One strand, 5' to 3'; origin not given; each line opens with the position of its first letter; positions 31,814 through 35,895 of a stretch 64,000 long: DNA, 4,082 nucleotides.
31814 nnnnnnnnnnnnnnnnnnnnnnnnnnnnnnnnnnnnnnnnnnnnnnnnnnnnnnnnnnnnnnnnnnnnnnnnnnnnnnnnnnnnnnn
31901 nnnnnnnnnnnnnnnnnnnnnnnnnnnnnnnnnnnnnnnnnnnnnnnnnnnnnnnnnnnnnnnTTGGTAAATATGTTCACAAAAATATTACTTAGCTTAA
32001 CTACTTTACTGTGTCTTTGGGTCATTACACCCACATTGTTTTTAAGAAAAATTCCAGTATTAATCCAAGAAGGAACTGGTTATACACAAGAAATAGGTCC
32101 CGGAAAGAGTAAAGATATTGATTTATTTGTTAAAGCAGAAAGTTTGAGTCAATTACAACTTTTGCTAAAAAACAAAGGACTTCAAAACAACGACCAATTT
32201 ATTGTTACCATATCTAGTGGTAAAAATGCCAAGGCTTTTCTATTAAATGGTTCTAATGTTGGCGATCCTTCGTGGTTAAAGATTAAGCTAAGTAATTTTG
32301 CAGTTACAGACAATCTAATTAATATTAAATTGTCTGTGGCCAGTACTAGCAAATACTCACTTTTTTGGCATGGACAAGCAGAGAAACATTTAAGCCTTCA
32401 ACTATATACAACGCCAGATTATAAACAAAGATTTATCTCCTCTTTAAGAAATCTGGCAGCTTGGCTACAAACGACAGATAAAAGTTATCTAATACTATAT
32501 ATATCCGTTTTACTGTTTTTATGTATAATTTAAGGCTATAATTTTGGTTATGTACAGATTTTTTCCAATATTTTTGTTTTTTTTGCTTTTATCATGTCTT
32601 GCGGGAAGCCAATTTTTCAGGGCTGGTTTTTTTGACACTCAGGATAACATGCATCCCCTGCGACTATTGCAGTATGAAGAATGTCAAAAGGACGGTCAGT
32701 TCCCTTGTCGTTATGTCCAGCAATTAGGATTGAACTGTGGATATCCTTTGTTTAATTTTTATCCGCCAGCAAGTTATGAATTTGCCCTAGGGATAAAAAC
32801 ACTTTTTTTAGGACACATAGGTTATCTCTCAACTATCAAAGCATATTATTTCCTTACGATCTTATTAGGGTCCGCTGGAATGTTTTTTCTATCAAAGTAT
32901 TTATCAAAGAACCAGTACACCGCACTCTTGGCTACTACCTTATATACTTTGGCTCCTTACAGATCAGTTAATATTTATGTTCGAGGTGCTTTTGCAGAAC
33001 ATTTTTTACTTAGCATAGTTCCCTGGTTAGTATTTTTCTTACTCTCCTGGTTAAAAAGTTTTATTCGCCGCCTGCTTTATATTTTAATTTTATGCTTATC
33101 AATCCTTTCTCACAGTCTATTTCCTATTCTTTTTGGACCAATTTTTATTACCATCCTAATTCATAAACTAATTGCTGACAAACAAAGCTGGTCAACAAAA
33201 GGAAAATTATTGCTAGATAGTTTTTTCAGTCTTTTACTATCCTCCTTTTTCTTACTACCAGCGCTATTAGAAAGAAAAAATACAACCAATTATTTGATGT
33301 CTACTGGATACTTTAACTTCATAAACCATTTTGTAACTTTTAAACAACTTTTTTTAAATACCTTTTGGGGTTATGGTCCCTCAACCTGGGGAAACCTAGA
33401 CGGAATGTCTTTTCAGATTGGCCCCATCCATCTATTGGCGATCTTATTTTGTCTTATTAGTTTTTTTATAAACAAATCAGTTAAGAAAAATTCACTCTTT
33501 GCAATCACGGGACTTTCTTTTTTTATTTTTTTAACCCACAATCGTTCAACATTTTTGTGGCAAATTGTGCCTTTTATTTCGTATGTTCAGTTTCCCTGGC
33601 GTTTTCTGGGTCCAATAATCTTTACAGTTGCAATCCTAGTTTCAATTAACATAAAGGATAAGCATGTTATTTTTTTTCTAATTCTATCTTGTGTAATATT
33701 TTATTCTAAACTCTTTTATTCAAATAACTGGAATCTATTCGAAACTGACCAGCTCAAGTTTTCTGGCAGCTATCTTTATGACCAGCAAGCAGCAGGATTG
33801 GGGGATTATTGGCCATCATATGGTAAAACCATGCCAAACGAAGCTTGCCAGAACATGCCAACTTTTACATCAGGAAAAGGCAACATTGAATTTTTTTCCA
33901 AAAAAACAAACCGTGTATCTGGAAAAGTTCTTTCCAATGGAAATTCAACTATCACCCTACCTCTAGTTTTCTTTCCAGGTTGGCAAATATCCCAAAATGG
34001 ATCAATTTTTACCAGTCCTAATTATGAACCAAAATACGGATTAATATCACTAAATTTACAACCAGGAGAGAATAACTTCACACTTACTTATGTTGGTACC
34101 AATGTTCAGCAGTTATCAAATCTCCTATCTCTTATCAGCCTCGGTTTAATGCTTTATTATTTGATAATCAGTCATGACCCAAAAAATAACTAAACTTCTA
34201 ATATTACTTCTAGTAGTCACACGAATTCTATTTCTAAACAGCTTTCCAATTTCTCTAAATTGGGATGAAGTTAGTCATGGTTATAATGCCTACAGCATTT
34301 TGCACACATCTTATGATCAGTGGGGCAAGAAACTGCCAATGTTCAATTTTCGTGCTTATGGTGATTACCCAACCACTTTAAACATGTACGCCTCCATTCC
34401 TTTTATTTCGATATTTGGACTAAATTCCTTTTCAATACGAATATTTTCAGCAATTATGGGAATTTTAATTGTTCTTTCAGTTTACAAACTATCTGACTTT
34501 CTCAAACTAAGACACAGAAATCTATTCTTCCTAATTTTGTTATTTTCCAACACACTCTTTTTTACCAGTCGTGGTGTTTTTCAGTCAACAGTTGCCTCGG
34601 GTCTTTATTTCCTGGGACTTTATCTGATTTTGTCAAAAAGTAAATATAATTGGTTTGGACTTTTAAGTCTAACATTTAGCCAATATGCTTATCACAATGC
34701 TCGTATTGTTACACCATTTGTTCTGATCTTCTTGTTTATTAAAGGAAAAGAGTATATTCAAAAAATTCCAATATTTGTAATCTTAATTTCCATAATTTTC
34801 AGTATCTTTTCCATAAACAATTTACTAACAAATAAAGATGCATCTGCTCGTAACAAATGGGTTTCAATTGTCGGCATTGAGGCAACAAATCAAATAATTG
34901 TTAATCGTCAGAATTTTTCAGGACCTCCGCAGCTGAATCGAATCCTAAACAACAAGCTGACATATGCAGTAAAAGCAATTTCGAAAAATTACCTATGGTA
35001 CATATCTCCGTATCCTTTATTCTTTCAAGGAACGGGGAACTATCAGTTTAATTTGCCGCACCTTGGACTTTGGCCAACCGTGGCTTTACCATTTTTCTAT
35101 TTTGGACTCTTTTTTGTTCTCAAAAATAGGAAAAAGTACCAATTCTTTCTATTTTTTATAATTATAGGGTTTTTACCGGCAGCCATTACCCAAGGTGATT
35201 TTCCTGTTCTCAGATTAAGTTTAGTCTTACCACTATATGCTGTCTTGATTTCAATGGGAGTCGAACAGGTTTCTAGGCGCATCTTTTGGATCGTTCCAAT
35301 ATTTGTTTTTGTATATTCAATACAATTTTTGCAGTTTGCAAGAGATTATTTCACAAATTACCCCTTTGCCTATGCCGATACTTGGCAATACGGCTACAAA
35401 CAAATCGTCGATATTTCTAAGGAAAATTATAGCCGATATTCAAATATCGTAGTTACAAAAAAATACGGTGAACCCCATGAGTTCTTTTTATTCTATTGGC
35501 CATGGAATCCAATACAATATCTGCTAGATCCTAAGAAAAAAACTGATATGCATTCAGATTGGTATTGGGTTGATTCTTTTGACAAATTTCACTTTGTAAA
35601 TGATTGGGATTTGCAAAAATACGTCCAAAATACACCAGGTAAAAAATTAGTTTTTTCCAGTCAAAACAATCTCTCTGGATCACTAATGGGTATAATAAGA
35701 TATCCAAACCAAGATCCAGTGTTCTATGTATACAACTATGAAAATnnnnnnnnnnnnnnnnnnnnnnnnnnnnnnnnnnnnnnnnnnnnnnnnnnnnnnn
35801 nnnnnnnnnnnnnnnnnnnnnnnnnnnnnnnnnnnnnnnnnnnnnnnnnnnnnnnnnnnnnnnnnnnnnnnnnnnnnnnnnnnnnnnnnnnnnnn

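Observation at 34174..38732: Tandem triplication of PMT_2/ArnT-like GT-C genes with diverged loops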

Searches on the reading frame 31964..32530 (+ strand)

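Call 4: search_protein_families(library=pfam, proteins=[window:31964-32530:+], max_evalue=0.1)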
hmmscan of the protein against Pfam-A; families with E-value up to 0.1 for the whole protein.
window:31964-32530:+ (189 aa): 1 family
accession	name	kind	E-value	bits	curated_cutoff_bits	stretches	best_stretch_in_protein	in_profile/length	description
PF14907.12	NTP_transf_5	-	0.059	13.4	31.2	1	49-85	94-124/249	Uncharacterised nucleotidyltransferase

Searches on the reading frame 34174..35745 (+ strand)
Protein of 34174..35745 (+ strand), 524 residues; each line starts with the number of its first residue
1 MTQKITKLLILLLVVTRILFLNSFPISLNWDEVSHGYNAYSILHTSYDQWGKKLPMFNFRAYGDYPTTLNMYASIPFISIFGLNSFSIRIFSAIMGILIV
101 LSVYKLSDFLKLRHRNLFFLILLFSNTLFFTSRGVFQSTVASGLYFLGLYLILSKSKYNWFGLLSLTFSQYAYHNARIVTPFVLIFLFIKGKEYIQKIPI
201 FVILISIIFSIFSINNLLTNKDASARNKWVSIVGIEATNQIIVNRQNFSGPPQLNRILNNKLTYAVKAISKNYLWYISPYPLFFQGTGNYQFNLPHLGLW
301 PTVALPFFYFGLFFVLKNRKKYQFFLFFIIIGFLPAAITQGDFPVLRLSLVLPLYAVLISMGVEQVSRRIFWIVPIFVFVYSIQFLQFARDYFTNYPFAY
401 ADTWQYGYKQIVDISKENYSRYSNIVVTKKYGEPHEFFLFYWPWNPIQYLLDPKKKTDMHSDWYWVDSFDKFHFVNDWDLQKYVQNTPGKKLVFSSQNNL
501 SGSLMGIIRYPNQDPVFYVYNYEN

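Call 4: search_protein_families(library=pfam, proteins=[window:34174-35745:+], max_evalue=0.1)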
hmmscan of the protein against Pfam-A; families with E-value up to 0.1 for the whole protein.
window:34174-35745:+ (524 aa): 1 family
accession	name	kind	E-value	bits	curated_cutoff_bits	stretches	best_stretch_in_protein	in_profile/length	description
PF13231.12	PMT_2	-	0.0068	17.1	26.1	1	77-213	13-155/160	Dolichyl-phosphate-mannose-protein mannosyltransferase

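Call 30: search_protein_families(library=ncbifam, proteins=[window:34174-35745:+], max_evalue=0.001)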
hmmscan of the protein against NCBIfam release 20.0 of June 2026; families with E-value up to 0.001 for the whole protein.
window:34174-35745:+ (524 aa): 0 families

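Call 39: find_homologous_proteins(query=window:34174-35745:+)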
Query window:34174-35745:+ (524 aa): 1964 proteins with E <= 0.001 among 8000 candidates; the best 120 are listed.
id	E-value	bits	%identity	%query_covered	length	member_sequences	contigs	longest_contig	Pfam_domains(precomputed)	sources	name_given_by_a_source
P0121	0.0e+0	1176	100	100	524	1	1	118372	-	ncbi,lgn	-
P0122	2.7e-239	814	66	100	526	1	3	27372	-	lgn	-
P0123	3.0e-180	619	54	98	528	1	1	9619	-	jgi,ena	-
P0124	6.4e-137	476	47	98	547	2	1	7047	-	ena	-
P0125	5.4e-133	463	47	97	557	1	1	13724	PF13231.13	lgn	-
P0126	3.6e-132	460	46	98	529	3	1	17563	-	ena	-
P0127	2.4e-131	457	47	89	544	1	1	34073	PF13231.13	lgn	-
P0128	4.8e-131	456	43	98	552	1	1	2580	PF13231.13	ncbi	-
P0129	1.1e-130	455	43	99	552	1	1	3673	-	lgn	-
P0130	7.3e-130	452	46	98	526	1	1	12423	-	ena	-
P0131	2.3e-129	451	44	97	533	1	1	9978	PF13231.13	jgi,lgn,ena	-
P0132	2.7e-129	451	46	99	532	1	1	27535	PF13231.13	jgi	jgi:4-amino-4-deoxy-L-arabinose transferase-like glycosyltransferase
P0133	2.8e-129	451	43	97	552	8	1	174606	PF13231.13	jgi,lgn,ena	-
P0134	3.7e-129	450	44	99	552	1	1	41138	PF02366.25,PF13231.13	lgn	-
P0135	1.4e-128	448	45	96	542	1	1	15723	PF13231.13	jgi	jgi:4-amino-4-deoxy-L-arabinose transferase-like glycosyltransferase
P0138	8.5e-128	446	44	97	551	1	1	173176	PF02366.25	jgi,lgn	jgi:4-amino-4-deoxy-L-arabinose transferase-like glycosyltransferase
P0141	3.4e-126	440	44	99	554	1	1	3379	PF02366.25,PF13231.13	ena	-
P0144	5.7e-126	440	43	97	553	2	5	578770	PF02366.25,PF13231.13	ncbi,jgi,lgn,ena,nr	ncbi:MAG TPA: glycosyltransferase family 39 protein [Candidatus Woesebacteria bacterium]|nr:glycosyl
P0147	1.2e-125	438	43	98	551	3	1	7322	PF02366.25,PF13231.13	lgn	-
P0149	2.1e-125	438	44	91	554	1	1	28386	PF02366.25,PF13231.13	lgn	-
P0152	2.8e-125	437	43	99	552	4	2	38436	PF02366.25,PF13231.13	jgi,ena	-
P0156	1.0e-124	435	43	99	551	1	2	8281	PF02366.25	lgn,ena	-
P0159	1.6e-124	435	44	98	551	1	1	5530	PF02366.25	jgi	-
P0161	1.7e-124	435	44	99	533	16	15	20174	PF02366.25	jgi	-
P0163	2.5e-124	434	42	100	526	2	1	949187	PF02366.25,PF13231.13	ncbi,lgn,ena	ncbi:MAG: phospholipid carrier-dependent glycosyltransferase [Candidatus Shapirobacteria bacterium]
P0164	2.5e-124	434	44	96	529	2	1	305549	PF02366.25,PF13231.13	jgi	-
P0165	3.0e-124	434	42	99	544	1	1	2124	PF02366.25,PF13231.13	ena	-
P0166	3.5e-124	434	44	97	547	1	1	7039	PF02366.25,PF13231.13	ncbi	-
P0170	6.4e-124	433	43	98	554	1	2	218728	PF02366.25,PF13231.13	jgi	jgi:4-amino-4-deoxy-L-arabinose transferase-like glycosyltransferase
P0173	9.9e-124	432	44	98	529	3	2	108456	PF02366.25,PF13231.13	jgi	-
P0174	1.6e-123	432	44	99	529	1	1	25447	PF02366.25,PF13231.13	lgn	-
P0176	2.6e-123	431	43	98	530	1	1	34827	PF02366.25,PF13231.13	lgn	-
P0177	3.3e-123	430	45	98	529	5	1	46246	PF02366.25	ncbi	-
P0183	1.3e-122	429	43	97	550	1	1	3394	PF02366.25,PF13231.13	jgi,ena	-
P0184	1.3e-122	429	43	98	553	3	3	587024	PF02366.25,PF13231.13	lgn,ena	-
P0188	2.8e-122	427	42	99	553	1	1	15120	PF02366.25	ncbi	-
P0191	6.1e-122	426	43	95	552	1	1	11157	PF02366.25,PF13231.13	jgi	jgi:4-amino-4-deoxy-L-arabinose transferase-like glycosyltransferase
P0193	8.5e-122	426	42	96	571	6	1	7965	PF02366.25,PF13231.13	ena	-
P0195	2.3e-121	424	43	96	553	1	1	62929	PF02366.25,PF13231.13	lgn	-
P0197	2.4e-121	424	43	97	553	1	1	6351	PF02366.25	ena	-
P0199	2.5e-121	424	42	99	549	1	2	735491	PF02366.25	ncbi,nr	ncbi:MAG: glycosyltransferase family 39 protein [Candidatus Shapirobacteria bacterium]|nr:glycosyltr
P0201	2.7e-121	424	45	99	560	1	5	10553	PF02366.25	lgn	-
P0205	4.7e-121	423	42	99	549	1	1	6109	PF02366.25,PF13231.13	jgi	jgi:4-amino-4-deoxy-L-arabinose transferase-like glycosyltransferase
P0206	4.9e-121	423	44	95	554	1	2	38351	PF02366.25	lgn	-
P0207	5.1e-121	423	41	99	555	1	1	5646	PF02366.25,PF13231.13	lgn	-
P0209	6.8e-121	423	44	97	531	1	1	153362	PF02366.25,PF13231.13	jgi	jgi:hypothetical protein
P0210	7.1e-121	423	43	96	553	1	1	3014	PF02366.25,PF13231.13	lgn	-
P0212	7.5e-121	423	41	99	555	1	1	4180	PF02366.25,PF13231.13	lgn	-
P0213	8.0e-121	423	43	98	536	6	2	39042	PF02366.25,PF13231.13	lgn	-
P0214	8.9e-121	422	43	97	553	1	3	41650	PF02366.25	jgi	-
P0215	1.2e-120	422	43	96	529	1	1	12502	PF02366.25,PF13231.13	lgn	-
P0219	2.9e-120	421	42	98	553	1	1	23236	PF02366.25,PF13231.13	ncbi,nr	ncbi:MAG: glycosyltransferase family 39 protein [Candidatus Shapirobacteria bacterium]|nr:glycosyltr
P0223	6.3e-120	420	42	95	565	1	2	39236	PF02366.25,PF13231.13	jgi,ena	-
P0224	6.4e-120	420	43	97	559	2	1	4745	PF02366.25,PF13231.13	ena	-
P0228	1.1e-119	419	43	100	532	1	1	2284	PF02366.25,PF13231.13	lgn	-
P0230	2.0e-119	418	42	100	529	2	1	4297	PF02366.25,PF13231.13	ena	-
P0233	3.2e-119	417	44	99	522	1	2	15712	PF02366.25,PF13231.13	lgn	-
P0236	4.0e-119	417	44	99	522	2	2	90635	PF02366.25,PF13231.13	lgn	-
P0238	5.3e-119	417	43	97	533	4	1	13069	PF02366.25,PF13231.13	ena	-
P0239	5.6e-119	417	43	96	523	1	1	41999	PF02366.25,PF13231.13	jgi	-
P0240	5.6e-119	417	41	99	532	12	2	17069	PF02366.25,PF13231.13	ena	-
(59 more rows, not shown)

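Call 40: find_encoding_contigs(protein=P0121, flank=1000, max_places=2)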
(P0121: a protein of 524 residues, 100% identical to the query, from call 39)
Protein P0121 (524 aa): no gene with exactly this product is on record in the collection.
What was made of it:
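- Tried and rejected: find_encoding_contigs could not place P0121 (call 40), so the source record of the window stays unnamed.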

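Call 60: search_protein_representatives(alignment_id=A1)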
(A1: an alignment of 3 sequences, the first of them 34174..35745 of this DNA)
Query: 3 sequences, 522 profile positions. Proteins with E-value up to 0.001 (for the whole library): 13971; up to 1e-10: 8712; up to 1e-30: 4253. The best 150 are listed.
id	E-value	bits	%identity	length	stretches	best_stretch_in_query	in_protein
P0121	1.6e-229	779.5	-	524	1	1-522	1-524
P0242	5.8e-141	487.2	-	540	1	4-521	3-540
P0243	7.5e-126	437.3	-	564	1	5-520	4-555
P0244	1.5e-120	419.9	-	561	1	5-505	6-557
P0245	7.2e-119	414.3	-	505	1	7-518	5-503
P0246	4.1e-117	408.5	-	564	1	4-496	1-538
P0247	9.5e-117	407.3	-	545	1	7-509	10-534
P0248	2.7e-113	395.9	-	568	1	3-497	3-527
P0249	5.0e-113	395.0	-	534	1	8-516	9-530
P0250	3.7e-112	392.2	-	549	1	5-515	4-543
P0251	1.8e-111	389.9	-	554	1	5-511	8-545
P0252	1.8e-111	389.9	-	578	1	10-486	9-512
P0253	3.6e-111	388.9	-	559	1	5-481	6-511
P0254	4.5e-111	388.6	-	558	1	10-481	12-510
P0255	6.1e-111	388.2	-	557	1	3-488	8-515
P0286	5.2e-101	355.4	-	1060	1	13-518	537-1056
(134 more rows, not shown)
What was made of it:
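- One 1060-aa protein in the representative library looks like a fusion of two family members (call 60).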

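Call 73: predict_structure(alignment_id=A4)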
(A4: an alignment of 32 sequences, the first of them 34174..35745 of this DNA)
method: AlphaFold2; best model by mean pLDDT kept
length: 524 residues; sequences in the alignment: 32
mean_pLDDT: 90.3   pTM: 0.89
mean pLDDT of the five models: 90.3, 89.7, 88.5, 88.4, 88.2
residues with pLDDT >= 90: 368; 70-90: 129; 50-70: 26; < 50: 1
segments of 3 or more residues with pLDDT < 50: none
pLDDT, mean of each block of 10 residues (from residue 1): 87 89 85 91 94 77 65 95 93 93 95 94 88 72 96 93 95 89 95 94 95 85 70 87 95 94 93 93 88 86 97 97 96 92 82 96 97 97 95 89 88 97 94 90 95 87 80 93 93 90 92 94 85
secondary structure, 60 per line:
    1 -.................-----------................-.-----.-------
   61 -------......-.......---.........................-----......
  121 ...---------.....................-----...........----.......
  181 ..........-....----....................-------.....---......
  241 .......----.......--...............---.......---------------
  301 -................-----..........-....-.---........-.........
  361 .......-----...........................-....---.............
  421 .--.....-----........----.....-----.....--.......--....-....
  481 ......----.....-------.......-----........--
elements in order: H2-18 H30-45 H68-73 H75-81 H85-109 H115-123 H133-153 H159-169 H174-190 H192-195 H200-219 H227-230 H235-247 H252-258 H261-275 H279-285 H302-317 H323-332 H334-337 H343-350 H352-367 H373-399 H401-404 H408-421 E424-428 H434-441 H446-450 E456-460 E463-469 E472-475 H477-486 E491-495 E503-509 E515-522

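Call 75: fold_search(model_id=the predicted structure, library=pdb)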
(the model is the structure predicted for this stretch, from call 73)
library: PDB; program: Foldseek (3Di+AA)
matches with E <= 10: 317; with E <= 0.001: 11
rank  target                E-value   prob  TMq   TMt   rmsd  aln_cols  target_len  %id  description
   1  5ezm                  1.5e-05  1.00  0.53  0.52  11.2       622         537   10  Crystal Structure of ArnT from Cupriavidus metallidurans in the apo state (released 2016-02-17)
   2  5gmy_A                1.7e-05  1.00  0.46  0.30  13.2       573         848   12  Crystal structure of the Archaeoglobus fulgidus oligosaccharyltransferase (O29867_ARCFU) tethered with an acceptor pep (released 2017-02-01)
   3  8b6l_I                6.3e-05  1.00  0.45  0.36  13.4       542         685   12  Subtomogram average of the human Sec61-TRAP-OSTA-translocon (released 2022-12-07)
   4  5f15                  6.6e-05  1.00  0.51  0.50   9.9       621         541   10  Crystal Structure of ArnT from Cupriavidus metallidurans bound to Undecaprenyl phosphate (released 2016-02-17)
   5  3waj                  1.2e-04  1.00  0.47  0.33  11.8       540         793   12  Crystal structure of the Archaeoglobus fulgidus oligosaccharyltransferase (O29867_ARCFU) complex with Zn and sulfate (released 2013-10-30)
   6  6gxc_A                1.6e-04  1.00  0.44  0.34  14.7       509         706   12  Bacterial oligosaccharyltransferase PglB in complex with an inhibitory peptide and a reactive lipid-linked oligosaccha (released 2018-11-14)
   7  5ogl_A                1.7e-04  1.00  0.45  0.35  13.9       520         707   11  Structure of bacterial oligosaccharyltransferase PglB in complex with an acceptor peptide and an lipid-linked oligosac (released 2017-10-25)
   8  9s6u_A                2.3e-04  1.00  0.48  0.46  12.2       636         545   10  Ternary cryo-EM structure of human ALG9 with Dol25-PP-GlcNAc2Man8, Dol25-P-Man and Fab (released 2026-03-18)
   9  9s6s_A                2.7e-04  1.00  0.47  0.45  12.4       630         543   10  Ternary cryo-EM structure of human ALG9 with Dol25-PP-GlcNAc2Man6, Dol25-P-Man and Fab (released 2026-03-18)
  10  9s6t_A                3.6e-04  1.00  0.48  0.52  10.8       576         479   13  Ternary cryo-EM structure of chicken ALG12 with Dol25-PP-GlcNAc2Man7, Dol25-P-Man, and Fab (released 2026-03-18)
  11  9i5k_A                9.1e-04  1.00  0.44  0.46  13.2       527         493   14  Structure of the Chaetomium thermophilum Pmt4 homodimer (C2 symmetry) (released 2025-12-24)
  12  8if8_B                1.5e-02  0.99  0.36  0.32   9.6       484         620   11  Arabinosyltransferase AftA (released 2023-05-31)
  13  6w98_A                1.5e-02  0.96  0.37  0.18  14.6       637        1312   10  Single-Particle Cryo-EM Structure of Arabinofuranosyltransferase AftD from Mycobacteria (released 2020-05-13)
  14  6p25_B                1.9e-02  1.00  0.27  0.21   6.6       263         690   16  Structure of S. cerevisiae protein O-mannosyltransferase Pmt1-Pmt2 complex bound to the sugar donor and a peptide acce (released 2019-07-10)
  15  9e61_B                2.1e-02  1.00  0.27  0.21   7.1       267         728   15  Cryo-EM structure of Saccharomyces cerevisiae Pmt4 apo form (released 2025-10-15)
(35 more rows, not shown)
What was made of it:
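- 34174..35748 (+): Gene A: 524-aa GT-C glycosyltransferase paralogue and the most divergent of the three. It has WDE at residues 30-32, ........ in place of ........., and an A-specific conserved DWYWV motif in the C-terminal domain. The AF2 model has pLDDT 90.3 and pTM 0.89, and its top fold hit is ArnT 5ezm at TM 0.53 (calls 73, 75).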
